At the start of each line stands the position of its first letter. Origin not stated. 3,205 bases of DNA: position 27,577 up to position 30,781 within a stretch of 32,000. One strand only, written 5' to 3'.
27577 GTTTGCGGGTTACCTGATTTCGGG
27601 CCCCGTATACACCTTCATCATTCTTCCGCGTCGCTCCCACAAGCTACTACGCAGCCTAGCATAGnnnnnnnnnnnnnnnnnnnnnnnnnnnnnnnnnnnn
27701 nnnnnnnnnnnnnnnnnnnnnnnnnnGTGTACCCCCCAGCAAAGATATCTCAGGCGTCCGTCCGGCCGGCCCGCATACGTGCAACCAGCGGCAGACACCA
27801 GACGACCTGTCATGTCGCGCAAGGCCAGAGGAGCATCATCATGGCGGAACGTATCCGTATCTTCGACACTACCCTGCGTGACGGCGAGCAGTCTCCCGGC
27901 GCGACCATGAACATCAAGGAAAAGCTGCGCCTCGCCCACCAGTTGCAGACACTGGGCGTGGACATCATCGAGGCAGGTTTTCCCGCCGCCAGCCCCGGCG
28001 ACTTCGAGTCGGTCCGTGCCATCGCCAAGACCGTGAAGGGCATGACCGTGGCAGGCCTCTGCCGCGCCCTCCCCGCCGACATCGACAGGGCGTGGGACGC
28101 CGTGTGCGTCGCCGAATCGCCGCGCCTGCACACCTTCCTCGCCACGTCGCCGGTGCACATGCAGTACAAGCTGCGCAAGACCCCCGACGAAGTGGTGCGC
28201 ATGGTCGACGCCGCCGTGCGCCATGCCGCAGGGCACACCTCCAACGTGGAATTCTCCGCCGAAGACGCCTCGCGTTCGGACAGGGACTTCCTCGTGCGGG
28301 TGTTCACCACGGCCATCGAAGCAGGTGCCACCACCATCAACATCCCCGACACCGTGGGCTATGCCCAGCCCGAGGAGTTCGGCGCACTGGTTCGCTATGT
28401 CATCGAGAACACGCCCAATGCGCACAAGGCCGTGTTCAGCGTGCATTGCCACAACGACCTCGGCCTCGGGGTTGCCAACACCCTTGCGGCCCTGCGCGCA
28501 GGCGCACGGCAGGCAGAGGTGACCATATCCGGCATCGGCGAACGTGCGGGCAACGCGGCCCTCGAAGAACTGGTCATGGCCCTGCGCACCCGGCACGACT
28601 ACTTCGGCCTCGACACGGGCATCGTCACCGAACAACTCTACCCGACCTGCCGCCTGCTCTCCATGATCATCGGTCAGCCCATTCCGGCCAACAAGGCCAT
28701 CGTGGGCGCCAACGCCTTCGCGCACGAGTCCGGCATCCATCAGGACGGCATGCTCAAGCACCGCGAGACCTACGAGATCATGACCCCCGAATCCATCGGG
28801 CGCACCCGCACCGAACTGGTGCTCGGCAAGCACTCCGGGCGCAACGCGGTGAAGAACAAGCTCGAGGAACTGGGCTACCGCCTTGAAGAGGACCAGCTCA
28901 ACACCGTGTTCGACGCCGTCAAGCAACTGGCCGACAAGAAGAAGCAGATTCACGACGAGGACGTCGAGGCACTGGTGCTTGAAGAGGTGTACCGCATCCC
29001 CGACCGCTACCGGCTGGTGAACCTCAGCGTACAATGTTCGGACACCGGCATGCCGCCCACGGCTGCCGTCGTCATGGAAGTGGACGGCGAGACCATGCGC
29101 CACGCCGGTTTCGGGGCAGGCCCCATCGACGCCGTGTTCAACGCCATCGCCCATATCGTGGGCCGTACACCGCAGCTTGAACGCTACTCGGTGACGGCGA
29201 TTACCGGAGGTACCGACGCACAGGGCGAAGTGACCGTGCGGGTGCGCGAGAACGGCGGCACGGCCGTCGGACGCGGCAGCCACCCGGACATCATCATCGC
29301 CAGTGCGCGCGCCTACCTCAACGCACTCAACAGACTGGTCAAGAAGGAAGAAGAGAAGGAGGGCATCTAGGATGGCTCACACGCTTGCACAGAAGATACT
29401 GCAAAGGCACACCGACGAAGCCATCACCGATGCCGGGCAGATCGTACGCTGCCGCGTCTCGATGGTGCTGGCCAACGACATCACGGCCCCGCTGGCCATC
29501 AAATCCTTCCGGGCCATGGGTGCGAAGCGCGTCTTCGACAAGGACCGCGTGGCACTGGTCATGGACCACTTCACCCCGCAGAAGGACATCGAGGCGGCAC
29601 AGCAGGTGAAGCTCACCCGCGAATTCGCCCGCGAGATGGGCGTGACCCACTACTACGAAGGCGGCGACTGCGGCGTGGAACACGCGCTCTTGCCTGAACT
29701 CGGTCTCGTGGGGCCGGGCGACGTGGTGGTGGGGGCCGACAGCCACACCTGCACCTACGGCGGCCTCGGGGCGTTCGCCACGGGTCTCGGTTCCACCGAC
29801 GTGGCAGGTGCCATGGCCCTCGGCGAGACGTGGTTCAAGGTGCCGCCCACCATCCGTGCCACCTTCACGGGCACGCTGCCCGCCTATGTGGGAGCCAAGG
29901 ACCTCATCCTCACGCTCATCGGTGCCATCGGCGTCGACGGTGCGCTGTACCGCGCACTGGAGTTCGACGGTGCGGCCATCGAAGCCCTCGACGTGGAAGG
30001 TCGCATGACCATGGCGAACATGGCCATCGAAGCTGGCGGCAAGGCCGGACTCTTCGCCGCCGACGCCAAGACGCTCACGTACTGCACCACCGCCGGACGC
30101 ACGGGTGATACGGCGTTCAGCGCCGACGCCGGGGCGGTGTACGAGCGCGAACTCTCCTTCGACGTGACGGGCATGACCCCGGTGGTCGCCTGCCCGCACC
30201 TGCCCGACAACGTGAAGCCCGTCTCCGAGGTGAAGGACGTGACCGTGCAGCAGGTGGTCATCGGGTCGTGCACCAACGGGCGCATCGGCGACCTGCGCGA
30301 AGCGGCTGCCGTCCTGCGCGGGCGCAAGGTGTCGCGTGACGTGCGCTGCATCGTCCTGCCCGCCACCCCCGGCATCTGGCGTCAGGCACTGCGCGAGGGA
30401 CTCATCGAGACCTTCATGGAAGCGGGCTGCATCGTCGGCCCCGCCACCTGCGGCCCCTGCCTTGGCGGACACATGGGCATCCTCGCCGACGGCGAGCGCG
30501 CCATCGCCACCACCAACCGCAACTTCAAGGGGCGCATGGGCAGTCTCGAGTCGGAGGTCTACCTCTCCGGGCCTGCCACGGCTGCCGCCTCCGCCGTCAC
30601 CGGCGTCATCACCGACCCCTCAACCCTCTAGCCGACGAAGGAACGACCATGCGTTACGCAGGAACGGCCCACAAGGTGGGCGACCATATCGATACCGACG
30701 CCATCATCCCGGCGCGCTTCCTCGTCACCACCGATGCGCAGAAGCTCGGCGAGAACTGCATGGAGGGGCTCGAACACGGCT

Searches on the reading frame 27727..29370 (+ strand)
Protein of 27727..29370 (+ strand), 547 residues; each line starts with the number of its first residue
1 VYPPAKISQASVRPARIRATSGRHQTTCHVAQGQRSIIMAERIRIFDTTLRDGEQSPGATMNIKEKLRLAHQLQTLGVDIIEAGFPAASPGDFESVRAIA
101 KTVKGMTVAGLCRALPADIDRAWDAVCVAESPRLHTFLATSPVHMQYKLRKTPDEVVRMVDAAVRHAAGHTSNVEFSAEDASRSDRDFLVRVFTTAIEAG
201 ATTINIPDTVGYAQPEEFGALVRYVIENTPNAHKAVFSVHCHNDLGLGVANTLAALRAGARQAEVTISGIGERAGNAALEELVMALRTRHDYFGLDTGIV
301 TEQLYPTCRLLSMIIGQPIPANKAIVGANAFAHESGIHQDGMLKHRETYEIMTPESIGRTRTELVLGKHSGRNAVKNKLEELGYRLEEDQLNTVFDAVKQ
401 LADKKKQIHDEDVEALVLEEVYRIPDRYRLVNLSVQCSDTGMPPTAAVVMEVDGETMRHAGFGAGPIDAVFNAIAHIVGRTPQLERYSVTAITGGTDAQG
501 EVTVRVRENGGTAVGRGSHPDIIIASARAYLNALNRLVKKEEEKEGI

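Call 7: search_protein_families(library=pfam, proteins=[window:27727-29370:+], max_evalue=0.001)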
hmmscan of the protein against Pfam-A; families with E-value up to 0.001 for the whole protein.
window:27727-29370:+ (547 aa): 3 families
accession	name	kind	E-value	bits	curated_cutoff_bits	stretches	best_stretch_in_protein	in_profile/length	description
PF00682.25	HMGL-like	-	3.4e-92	308.9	29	1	42-307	1-256/260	HMGL-like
PF08502.15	LeuA_dimer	-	4.2e-36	124.2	24.9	1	407-537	1-130/131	LeuA allosteric (dimerisation) domain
PF22617.1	HCS_D2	-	1.7e-33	115.3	27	1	325-406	1-82/82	Homocitrate synthase post-HMGL domain-like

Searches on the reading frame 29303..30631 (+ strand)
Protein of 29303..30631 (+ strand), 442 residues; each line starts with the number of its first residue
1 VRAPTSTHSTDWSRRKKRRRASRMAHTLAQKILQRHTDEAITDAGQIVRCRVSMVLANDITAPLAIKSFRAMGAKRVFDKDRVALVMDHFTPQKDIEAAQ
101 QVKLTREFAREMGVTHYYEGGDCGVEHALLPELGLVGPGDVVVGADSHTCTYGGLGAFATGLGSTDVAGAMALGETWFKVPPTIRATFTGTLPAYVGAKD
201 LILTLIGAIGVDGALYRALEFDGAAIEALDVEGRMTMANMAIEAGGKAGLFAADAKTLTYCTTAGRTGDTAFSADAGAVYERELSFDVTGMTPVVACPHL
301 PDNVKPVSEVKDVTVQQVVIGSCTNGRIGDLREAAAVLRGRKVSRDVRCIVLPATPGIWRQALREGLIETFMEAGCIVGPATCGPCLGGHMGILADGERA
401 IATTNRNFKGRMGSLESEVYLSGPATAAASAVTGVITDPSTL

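Call 7: search_protein_families(library=pfam, proteins=[window:29303-30631:+], max_evalue=0.001)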
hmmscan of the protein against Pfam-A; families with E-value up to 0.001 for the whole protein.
window:29303-30631:+ (442 aa): 1 family
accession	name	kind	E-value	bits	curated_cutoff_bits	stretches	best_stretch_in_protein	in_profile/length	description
PF00330.25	Aconitase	-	2.4e-94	317.4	28.7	2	30-310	1-306/463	Aconitase family (aconitate hydratase)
